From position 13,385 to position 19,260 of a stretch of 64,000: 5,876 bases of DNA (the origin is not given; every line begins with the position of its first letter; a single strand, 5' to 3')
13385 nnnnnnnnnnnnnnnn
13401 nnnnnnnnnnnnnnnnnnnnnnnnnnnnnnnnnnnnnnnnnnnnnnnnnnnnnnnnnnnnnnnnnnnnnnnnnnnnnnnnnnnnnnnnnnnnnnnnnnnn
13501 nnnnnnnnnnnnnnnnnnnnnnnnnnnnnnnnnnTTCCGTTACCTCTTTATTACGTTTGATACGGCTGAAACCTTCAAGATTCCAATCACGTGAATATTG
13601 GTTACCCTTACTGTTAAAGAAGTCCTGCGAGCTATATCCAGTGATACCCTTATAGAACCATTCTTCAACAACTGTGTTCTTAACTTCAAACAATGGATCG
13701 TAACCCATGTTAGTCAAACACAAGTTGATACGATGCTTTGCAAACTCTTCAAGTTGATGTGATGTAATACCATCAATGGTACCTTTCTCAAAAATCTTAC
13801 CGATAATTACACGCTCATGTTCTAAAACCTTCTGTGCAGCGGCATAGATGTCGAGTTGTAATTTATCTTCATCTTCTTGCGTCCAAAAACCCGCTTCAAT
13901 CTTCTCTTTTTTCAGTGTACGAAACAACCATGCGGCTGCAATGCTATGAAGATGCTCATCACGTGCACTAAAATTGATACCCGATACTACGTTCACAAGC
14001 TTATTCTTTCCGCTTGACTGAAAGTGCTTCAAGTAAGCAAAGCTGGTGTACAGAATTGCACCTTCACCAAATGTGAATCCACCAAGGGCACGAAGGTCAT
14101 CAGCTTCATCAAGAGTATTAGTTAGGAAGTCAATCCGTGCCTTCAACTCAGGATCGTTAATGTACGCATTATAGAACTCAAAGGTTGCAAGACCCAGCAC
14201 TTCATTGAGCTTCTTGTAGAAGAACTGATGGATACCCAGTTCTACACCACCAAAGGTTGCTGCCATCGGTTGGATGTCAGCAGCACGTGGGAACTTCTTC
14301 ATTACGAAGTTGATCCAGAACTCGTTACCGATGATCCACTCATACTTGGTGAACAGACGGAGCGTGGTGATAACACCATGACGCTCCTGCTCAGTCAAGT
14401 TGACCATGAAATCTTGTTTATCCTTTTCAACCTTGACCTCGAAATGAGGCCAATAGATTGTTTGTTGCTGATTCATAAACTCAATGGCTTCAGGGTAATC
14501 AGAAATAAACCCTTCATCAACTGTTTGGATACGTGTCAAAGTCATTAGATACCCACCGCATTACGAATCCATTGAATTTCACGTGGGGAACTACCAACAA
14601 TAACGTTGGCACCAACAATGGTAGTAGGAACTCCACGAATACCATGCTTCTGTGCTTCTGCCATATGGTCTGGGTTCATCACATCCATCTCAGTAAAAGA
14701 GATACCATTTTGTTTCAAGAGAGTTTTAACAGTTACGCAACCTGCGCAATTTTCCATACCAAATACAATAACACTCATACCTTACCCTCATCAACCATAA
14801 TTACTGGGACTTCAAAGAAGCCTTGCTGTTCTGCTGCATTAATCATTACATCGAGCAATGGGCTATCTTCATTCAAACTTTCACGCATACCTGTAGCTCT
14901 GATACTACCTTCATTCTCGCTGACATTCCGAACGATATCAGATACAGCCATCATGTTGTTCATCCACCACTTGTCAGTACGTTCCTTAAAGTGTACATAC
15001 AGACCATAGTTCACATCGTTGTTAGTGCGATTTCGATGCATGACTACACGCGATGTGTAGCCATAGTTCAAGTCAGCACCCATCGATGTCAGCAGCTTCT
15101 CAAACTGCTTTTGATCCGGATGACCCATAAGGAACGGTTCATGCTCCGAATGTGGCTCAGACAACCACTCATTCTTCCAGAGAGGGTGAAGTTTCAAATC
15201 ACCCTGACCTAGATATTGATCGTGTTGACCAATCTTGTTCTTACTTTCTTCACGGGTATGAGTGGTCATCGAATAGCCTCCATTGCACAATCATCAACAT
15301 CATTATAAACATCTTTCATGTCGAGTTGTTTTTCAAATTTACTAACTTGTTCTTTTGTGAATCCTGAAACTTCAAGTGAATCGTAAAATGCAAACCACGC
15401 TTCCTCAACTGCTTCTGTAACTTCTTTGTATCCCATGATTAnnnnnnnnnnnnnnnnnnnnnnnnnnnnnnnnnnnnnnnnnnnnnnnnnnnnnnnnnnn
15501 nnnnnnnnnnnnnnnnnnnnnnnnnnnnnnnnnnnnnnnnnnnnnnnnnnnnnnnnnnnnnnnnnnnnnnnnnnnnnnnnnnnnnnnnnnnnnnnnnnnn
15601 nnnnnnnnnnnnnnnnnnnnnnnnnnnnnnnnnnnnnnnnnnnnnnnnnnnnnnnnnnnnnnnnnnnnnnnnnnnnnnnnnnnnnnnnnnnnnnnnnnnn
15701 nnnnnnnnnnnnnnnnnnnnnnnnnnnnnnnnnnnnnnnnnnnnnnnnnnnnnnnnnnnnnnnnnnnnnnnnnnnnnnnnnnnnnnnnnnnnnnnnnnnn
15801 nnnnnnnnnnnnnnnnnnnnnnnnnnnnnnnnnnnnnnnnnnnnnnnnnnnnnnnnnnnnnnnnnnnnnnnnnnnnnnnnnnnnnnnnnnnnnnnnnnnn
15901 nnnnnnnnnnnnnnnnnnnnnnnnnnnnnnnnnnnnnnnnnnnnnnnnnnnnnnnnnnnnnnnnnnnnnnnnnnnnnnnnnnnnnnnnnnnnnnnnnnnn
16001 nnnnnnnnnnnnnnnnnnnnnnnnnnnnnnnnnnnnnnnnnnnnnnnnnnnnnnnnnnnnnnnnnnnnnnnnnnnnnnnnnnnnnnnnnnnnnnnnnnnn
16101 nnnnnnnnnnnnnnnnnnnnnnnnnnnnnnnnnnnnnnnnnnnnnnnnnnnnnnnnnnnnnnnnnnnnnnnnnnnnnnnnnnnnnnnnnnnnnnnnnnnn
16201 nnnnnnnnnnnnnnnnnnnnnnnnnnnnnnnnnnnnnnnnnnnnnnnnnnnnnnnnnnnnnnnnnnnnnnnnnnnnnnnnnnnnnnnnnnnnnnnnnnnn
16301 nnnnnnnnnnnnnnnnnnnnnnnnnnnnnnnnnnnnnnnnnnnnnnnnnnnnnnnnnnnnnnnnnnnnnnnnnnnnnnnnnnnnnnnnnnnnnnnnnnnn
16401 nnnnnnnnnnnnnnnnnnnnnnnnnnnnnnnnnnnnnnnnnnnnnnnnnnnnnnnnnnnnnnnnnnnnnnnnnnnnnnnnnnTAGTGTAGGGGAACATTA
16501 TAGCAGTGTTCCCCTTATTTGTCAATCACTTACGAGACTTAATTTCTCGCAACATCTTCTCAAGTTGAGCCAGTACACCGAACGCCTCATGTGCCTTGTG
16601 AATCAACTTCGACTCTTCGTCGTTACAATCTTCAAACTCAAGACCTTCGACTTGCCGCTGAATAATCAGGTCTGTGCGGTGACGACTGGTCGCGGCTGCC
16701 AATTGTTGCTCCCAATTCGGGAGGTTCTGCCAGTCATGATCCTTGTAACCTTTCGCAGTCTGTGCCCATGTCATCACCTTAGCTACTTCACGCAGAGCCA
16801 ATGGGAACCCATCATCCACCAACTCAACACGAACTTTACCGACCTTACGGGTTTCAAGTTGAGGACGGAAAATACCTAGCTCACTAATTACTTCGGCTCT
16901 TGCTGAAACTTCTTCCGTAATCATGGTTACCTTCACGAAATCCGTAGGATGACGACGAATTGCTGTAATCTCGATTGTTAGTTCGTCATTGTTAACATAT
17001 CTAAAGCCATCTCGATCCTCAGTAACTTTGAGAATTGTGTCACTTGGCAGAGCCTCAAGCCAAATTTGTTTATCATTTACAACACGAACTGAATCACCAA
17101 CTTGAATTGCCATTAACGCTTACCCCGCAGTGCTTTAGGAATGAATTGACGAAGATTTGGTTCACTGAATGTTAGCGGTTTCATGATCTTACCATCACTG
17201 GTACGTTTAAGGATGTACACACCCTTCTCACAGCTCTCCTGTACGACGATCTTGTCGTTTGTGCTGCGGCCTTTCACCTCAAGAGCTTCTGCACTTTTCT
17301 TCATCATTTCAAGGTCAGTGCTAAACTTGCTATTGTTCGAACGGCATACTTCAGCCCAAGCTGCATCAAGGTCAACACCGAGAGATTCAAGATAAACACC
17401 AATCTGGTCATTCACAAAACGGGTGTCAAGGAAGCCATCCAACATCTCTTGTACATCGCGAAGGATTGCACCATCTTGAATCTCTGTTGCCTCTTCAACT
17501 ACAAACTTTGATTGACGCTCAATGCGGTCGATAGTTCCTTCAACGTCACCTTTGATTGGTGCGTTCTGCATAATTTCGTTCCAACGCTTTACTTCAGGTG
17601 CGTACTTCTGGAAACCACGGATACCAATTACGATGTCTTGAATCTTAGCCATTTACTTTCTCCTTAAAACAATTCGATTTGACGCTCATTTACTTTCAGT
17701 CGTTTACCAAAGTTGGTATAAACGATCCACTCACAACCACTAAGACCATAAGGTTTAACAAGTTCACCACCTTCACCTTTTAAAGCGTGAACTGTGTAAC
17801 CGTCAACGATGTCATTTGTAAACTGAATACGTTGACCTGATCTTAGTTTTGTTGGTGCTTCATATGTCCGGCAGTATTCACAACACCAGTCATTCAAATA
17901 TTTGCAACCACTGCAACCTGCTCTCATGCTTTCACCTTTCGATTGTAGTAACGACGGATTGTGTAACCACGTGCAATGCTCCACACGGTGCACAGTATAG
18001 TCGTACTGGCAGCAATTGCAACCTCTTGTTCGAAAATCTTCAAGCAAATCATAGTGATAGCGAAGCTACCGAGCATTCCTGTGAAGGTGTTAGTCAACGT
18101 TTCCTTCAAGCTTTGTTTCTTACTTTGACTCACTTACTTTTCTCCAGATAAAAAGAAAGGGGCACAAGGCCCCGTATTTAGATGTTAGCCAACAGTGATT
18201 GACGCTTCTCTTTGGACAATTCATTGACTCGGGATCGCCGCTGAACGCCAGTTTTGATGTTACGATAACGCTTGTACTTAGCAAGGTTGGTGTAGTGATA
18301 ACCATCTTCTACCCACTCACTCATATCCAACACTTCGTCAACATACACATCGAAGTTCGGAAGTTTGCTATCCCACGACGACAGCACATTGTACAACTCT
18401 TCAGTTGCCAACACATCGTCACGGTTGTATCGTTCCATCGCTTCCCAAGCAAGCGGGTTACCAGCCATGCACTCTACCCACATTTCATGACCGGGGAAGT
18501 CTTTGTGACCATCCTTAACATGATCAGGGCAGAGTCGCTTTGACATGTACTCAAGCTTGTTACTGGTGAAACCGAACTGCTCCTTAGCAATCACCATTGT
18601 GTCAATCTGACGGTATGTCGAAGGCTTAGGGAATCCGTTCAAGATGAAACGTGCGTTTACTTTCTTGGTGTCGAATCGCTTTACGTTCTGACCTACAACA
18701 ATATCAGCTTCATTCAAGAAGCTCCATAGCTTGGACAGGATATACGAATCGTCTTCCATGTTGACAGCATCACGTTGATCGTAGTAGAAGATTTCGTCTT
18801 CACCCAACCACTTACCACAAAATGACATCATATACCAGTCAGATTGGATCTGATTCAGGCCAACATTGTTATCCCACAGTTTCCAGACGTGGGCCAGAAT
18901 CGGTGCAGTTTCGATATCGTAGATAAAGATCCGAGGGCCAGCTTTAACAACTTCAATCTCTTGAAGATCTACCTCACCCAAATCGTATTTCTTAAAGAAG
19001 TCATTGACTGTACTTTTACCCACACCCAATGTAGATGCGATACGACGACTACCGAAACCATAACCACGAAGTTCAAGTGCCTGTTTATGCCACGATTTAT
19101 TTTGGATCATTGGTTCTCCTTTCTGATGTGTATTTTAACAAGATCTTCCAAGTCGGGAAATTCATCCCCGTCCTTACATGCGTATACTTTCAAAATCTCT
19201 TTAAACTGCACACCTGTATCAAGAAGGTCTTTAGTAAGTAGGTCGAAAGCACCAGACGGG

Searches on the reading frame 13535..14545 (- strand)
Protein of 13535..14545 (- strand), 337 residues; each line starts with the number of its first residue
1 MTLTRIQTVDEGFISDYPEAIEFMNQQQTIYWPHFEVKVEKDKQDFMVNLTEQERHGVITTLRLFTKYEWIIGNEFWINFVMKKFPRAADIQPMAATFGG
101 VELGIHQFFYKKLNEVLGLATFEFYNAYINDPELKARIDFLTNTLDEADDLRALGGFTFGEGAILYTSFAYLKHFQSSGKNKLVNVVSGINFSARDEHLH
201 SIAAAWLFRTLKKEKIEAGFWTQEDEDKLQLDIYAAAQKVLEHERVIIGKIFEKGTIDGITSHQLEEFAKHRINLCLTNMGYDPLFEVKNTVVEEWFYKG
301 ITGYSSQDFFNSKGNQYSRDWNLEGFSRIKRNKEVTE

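Call 55: search_protein_families(library=phrogs, proteins=[window:13535-14545:-], max_evalue=0.00001)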
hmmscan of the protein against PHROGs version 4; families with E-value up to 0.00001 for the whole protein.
window:13535-14545:- (337 aa): 3 families
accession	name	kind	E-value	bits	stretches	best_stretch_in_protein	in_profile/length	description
phrog_30939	-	DNA, RNA and nucleotide metabolism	2.7e-71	241.7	1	12-327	16-329/977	ribonucleotide reductase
phrog_86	-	DNA, RNA and nucleotide metabolism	1.7e-69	235.9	1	3-324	62-396/504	ribonucleoside diphosphate reductase small subunit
phrog_7909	-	DNA, RNA and nucleotide metabolism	5.4e-06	27.5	0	264-318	16-71/92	ribonucleoside-diphosphate reductase beta subunit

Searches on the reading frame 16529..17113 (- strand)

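Call 55: search_protein_families(library=phrogs, proteins=[window:16529-17113:-], max_evalue=0.00001)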
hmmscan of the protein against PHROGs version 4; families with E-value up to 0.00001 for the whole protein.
window:16529-17113:- (195 aa): 4 families
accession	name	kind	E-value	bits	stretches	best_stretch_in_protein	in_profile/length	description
phrog_19117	-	unknown function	1.6e-68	231.3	1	35-190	57-195/206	-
phrog_5033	-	lysis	1.1e-29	104.6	1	58-194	50-175/178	endolysin; inhibits RNA polymerase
phrog_801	-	DNA, RNA and nucleotide metabolism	6.3e-18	66.6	1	85-189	99-189/476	dATP / dGTP pyrophosphohydrolase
phrog_19680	-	unknown function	3.1e-12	48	1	92-192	96-185/188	-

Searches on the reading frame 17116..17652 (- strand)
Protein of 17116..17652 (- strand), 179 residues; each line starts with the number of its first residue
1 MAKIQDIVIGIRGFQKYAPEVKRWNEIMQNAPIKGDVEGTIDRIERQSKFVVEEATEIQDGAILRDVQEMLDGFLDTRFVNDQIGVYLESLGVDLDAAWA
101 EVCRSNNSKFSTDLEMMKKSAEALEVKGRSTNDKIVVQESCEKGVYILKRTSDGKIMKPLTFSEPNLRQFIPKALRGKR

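Call 55: search_protein_families(library=phrogs, proteins=[window:17116-17652:-], max_evalue=0.00001)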
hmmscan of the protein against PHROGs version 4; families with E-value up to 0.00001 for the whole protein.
window:17116-17652:- (179 aa): 3 families
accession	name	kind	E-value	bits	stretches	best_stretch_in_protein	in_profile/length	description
phrog_671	-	other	2.2e-21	77.1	1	14-174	535-660/678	nucleotide pyrophosphohydrolase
phrog_2144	-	other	4.5e-11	43.9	1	20-164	7-178/290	MazG-like pyrophosphatase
phrog_37824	-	other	7.7e-08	33.4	0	97-169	145-212/214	MazG-like pyrophosphatase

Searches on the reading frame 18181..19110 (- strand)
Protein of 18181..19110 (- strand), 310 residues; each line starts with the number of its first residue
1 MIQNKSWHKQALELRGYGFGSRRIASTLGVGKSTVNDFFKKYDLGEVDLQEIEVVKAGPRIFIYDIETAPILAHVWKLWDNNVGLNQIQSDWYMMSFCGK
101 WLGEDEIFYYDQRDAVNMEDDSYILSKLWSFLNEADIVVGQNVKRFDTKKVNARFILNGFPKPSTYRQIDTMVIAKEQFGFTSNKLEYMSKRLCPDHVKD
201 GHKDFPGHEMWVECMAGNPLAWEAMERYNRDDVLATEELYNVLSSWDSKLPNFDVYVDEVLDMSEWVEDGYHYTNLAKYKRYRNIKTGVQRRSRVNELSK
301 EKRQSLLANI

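Call 55: search_protein_families(library=phrogs, proteins=[window:18181-19110:-], max_evalue=0.00001)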
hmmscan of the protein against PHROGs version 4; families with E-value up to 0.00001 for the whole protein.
window:18181-19110:- (310 aa): 3 families
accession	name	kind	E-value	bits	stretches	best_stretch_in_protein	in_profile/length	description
phrog_403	-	DNA, RNA and nucleotide metabolism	9.1e-101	337.9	1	4-310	3-320/321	DNA polymerase exonuclease subunit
phrog_17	-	DNA, RNA and nucleotide metabolism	9.1e-09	34.8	1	57-249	668-830/1445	DNA polymerase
phrog_192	-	DNA, RNA and nucleotide metabolism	4.7e-08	33.7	1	118-196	170-247/397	DNA polymerase exonuclease subunit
